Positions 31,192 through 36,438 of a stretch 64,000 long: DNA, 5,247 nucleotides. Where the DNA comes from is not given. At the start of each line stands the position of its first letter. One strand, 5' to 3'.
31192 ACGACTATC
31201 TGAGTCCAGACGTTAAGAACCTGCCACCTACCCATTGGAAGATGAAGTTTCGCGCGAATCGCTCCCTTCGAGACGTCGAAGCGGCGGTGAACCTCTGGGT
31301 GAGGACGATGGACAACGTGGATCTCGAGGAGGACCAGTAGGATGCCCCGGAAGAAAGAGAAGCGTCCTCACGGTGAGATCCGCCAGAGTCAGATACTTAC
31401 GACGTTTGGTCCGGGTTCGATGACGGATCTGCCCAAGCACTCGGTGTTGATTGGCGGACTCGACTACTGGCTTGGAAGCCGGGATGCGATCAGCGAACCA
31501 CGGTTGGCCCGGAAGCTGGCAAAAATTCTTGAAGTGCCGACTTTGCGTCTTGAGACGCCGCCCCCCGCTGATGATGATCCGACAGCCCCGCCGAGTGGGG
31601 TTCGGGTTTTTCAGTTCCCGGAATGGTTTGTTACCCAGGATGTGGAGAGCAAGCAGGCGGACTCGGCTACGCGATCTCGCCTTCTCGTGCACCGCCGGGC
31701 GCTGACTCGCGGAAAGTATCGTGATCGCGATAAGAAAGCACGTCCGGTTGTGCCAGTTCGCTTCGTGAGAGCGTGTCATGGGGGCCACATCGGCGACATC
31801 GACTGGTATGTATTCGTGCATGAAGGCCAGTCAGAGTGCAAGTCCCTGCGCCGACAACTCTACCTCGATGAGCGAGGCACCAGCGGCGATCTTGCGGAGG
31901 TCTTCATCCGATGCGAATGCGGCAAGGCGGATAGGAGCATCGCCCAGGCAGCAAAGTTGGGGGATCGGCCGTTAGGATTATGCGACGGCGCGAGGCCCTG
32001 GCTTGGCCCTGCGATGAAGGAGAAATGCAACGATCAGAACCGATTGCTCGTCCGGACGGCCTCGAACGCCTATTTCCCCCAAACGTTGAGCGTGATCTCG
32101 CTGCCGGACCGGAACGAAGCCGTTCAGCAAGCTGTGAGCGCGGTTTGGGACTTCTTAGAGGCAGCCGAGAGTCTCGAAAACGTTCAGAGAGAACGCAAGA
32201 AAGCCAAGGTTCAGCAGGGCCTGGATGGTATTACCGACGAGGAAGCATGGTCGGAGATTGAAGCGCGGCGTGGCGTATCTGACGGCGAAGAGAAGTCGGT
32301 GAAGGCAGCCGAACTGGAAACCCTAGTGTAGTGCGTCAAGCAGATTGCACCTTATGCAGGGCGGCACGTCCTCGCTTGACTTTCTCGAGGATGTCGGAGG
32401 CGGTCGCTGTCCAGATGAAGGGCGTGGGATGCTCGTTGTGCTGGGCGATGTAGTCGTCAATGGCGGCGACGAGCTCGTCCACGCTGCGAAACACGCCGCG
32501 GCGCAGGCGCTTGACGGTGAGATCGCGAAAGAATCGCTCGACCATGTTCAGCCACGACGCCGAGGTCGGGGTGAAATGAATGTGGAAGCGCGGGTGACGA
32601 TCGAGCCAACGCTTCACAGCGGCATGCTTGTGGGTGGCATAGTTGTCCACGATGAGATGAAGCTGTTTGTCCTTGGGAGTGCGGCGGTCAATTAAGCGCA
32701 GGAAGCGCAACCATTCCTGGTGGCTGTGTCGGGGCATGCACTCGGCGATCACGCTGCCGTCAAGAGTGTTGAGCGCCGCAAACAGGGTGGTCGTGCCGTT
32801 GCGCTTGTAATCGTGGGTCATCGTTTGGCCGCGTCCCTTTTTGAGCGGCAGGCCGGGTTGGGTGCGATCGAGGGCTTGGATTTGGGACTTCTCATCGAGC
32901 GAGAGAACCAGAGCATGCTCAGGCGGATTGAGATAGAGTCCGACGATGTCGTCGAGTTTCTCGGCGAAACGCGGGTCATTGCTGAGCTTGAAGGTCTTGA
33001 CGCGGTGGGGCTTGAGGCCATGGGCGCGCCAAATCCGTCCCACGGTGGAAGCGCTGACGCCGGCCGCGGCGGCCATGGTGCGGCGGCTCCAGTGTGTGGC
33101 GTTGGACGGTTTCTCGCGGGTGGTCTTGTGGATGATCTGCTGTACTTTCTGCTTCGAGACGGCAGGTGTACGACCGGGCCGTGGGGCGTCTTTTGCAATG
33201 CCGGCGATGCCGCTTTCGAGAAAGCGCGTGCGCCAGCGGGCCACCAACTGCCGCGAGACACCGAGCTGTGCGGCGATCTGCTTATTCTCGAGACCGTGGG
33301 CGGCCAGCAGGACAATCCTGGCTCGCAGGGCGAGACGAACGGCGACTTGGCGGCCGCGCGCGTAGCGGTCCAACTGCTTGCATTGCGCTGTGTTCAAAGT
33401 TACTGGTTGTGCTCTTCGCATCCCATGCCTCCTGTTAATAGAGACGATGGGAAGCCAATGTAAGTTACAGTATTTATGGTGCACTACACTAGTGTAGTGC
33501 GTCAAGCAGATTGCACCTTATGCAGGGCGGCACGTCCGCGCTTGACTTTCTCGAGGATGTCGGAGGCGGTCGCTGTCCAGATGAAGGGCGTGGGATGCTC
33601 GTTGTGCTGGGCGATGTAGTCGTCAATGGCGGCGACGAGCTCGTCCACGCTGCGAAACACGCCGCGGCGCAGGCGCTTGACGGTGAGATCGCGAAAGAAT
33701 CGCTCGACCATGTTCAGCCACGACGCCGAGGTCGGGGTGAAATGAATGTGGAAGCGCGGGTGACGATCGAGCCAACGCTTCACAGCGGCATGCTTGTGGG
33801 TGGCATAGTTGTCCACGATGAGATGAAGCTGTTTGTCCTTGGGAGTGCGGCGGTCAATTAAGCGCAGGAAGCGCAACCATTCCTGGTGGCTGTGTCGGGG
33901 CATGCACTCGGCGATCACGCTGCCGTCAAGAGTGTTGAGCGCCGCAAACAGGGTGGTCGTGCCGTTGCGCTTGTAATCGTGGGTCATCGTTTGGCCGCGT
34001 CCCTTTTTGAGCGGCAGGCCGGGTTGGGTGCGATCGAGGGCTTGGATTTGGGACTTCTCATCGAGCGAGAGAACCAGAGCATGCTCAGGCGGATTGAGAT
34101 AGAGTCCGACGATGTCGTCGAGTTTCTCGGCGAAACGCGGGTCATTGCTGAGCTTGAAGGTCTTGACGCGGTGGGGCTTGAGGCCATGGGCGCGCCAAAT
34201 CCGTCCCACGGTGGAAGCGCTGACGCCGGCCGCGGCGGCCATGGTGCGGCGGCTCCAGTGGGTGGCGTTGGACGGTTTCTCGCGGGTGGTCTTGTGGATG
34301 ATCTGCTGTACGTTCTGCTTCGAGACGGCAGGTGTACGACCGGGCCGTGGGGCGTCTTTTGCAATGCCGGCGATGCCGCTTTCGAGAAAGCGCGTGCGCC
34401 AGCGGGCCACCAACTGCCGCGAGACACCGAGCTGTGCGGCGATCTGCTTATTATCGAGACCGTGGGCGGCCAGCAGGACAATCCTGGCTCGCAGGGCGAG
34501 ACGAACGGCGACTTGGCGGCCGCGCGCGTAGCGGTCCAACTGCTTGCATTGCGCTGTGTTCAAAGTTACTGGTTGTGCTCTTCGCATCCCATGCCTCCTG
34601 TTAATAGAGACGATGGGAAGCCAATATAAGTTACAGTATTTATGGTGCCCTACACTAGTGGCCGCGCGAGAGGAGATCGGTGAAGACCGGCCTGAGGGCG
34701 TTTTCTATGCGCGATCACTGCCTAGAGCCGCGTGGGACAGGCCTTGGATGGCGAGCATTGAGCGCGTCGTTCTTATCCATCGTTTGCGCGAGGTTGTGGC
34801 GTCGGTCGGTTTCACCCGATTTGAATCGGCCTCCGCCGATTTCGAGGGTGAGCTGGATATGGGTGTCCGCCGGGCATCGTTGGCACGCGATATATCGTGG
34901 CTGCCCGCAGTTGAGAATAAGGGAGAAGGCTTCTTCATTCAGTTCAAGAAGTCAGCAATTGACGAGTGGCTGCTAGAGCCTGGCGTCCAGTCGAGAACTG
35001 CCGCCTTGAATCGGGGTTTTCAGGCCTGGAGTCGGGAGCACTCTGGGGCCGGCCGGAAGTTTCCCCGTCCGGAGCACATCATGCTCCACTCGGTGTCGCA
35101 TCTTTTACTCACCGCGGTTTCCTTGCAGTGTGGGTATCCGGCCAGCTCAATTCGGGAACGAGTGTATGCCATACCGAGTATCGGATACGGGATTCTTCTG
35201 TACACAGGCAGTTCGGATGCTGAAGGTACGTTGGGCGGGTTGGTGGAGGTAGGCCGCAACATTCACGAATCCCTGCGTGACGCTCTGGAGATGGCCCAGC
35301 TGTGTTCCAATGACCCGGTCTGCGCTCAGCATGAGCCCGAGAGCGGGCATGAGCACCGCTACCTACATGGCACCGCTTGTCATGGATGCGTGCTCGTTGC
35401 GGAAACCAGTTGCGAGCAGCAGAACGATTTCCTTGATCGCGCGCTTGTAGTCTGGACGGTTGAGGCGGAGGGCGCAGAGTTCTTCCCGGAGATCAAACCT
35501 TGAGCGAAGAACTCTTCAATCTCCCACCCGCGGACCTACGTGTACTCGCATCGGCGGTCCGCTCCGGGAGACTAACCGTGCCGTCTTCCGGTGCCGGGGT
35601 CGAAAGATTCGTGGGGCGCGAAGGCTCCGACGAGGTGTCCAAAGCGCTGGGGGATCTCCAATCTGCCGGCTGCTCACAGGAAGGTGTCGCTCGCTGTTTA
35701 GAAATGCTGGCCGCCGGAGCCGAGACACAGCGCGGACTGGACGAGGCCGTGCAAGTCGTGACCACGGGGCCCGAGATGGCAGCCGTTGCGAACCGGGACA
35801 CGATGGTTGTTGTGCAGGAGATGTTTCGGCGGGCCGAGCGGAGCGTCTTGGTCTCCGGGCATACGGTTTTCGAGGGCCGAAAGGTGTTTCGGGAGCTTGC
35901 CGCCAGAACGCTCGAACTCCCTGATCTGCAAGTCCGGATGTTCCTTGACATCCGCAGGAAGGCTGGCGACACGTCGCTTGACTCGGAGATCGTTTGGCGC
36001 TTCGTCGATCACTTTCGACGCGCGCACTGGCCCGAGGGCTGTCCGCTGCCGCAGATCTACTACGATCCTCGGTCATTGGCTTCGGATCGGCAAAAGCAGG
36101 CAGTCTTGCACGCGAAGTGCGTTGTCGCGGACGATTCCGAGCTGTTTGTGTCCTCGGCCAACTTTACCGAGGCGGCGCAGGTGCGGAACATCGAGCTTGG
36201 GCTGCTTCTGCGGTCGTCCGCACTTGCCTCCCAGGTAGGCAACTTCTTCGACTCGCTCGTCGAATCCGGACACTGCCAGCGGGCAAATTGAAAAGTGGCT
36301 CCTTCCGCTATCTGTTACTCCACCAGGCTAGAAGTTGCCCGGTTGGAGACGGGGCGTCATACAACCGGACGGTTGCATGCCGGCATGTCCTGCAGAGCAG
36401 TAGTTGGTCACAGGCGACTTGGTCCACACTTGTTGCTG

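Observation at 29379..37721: Remnant DISARM-like drmA-drmB-drmC defence island lodged beside tRNA-Phe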

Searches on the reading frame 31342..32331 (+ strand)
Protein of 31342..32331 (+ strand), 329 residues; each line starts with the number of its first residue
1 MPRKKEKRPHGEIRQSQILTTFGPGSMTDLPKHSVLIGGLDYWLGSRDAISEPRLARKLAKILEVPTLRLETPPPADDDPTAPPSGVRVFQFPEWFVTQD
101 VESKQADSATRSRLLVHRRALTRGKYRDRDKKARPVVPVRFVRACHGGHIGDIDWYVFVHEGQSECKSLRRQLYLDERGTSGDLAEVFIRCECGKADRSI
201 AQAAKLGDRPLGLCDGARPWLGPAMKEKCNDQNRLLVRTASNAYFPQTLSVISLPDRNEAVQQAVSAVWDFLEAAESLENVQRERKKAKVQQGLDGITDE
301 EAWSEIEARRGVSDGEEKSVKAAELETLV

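Call 56: find_encoding_contigs(protein=window:31342-32331:+, flank=6000, max_places=4)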
Protein window:31342-32331:+ (329 aa): 1 contig read that carries it; 1 place shown.
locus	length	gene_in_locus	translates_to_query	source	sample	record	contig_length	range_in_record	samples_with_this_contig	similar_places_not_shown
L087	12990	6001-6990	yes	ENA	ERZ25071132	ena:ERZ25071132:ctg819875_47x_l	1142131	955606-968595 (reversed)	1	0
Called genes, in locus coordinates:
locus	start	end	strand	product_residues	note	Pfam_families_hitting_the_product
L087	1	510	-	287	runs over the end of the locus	PF02629:CoA_binding, PF13607:Succ_CoA_lig, PF00549:Ligase_CoA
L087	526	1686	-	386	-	PF01071:GARS_A (faint), PF08442:ATP-grasp_2, PF13549:ATP-grasp_5, PF24948:Citrate_synth_N, PF00549:Ligase_CoA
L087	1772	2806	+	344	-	PF02885:Glycos_trans_3N, PF00591:Glycos_transf_3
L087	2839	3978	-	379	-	PF13384:HTH_23 (weak), PF13565:HTH_32, PF13358:DDE_3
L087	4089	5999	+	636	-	PF00271:Helicase_C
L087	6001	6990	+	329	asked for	-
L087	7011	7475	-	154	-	PF13358:DDE_3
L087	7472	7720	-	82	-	-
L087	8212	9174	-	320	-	PF00292:PAX (weak), PF13384:HTH_23, PF13518:HTH_28, PF13551:HTH_29, PF13565:HTH_32, PF13358:DDE_3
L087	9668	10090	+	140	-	PF09369:MZB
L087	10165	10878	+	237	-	PF13091:PLDc_2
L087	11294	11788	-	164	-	PF00239:Resolvase, PF08281:Sigma70_r4_2 (faint)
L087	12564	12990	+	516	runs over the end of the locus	PF01370:Epimerase (faint), PF04321:RmlD_sub_bind (faint), PF07993:NAD_binding_4, PF03015:Sterile (weak)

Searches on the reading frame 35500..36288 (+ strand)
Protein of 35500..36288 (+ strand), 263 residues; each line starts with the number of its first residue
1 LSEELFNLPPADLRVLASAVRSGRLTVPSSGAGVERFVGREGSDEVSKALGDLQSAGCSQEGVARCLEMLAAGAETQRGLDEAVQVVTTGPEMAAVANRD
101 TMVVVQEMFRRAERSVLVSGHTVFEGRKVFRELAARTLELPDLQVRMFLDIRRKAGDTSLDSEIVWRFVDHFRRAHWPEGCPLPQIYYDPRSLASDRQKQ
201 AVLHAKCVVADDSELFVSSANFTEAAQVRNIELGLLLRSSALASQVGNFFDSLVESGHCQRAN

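Call 12: search_protein_families(library=padloc, proteins=[window:35500-36288:+], max_evalue=0.01)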
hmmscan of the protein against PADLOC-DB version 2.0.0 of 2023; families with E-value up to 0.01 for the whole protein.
seq(263 aa): 29 families (the best 25 are shown)
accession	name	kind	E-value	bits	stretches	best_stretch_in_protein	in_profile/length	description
PDLC02587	DrmC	-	1.3e-81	271.5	1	3-261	3-263/267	DrmC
PDLC02597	DrmC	-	5.9e-40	135.6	1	12-246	16-228/242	DrmC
PDLC02585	DrmC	-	4e-26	90.1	1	7-258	14-249/253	DrmC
PDLC02588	DrmC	-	2.3e-24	84.4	2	196-261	186-251/256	DrmC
PDLC02595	DrmC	-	6.1e-24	83.2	1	16-256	28-261/269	DrmC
PDLC02607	DrmC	-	1.1e-23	81.9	1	8-258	17-258/265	DrmC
PDLC02613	DrmC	-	3.2e-22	77.1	1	7-258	4-257/262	DrmC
PDLC02616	DrmC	-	4.6e-21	73.5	2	196-256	158-218/224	DrmC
PDLC02605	DrmC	-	1.5e-18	65.3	1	198-255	204-261/270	DrmC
PDLC02602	DrmC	-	5.1e-18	63.2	1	40-259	46-254/381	DrmC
PDLC02606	DrmC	-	1.6e-17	61.8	1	73-258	6-178/182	DrmC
PDLC02591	DrmC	-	9.4e-14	49.2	1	62-259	73-256/260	DrmC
PDLC02609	DrmC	-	3.5e-13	48.1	1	55-248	53-227/241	DrmC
PDLC02589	DrmC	-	3.2e-12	44.2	1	81-261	90-261/264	DrmC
PDLC02612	DrmC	-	4.8e-12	43.9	1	199-257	170-228/235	DrmC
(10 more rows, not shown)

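Call 13: search_protein_families(library=pfam, proteins=[window:35500-36288:+], max_evalue=0.01)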
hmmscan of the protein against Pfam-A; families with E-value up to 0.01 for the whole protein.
seq(263 aa): 2 families
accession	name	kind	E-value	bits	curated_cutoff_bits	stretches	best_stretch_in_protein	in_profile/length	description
PF13091.12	PLDc_2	-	1e-09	38.8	27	1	107-253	3-131/132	PLD-like domain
PF00614.28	PLDc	-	0.0023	18.3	21.9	1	201-224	3-26/28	Phospholipase D Active site motif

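Call 14: search_protein_families(library=ncbifam, proteins=[window:35500-36288:+], max_evalue=0.01)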
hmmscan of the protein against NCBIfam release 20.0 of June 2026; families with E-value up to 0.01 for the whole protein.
seq(263 aa): 1 family
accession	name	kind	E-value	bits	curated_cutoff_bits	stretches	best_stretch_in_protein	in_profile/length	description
NF038319.1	DISARM_DrmC_I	equivalog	1.5e-47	162.1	133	1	7-255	4-236/236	DISARM system phospholipase D-like protein DrmC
